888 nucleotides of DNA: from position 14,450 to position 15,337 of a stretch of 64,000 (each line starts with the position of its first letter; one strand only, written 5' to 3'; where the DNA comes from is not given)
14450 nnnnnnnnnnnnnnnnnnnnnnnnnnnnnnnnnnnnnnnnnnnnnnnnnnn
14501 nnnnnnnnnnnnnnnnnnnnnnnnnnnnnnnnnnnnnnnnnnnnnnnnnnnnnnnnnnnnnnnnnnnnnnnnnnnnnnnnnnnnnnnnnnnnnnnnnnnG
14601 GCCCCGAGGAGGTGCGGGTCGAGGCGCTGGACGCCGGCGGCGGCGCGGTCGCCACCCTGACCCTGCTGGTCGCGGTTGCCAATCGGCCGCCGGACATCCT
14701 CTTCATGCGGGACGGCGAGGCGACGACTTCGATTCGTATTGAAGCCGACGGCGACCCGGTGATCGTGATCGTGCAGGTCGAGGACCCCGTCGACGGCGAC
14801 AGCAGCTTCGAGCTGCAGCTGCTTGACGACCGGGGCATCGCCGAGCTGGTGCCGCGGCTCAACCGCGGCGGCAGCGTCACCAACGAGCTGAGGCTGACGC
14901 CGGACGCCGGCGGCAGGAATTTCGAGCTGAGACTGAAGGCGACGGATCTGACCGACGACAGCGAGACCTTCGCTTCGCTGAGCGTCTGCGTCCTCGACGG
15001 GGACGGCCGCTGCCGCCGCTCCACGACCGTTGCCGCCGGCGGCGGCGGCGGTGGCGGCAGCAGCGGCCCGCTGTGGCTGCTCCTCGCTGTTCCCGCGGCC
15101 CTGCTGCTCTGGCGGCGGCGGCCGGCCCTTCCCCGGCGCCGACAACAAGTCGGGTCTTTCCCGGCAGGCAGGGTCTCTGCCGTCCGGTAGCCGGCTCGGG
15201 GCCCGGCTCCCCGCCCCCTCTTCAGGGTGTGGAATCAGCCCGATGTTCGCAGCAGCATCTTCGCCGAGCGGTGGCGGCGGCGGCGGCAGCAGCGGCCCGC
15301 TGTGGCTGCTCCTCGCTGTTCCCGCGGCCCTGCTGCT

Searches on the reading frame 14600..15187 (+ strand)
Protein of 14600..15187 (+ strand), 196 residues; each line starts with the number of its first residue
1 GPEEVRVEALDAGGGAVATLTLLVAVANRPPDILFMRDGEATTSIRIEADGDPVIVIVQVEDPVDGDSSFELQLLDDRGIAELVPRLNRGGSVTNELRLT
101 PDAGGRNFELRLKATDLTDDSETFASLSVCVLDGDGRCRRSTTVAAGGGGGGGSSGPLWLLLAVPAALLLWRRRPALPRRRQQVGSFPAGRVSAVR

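Call 45: search_protein_families(library=ncbifam, proteins=[window:14600-15187:+], max_evalue=0.1)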
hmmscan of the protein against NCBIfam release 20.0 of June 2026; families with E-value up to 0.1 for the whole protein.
window:14600-15187:+ (196 aa): 1 family
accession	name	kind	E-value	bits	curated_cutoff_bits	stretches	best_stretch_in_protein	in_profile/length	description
NF038115.1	SVAGG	subfamily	0.045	12.8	150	0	142-173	376-405/407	SVAGG family GlyGly-CTERM protein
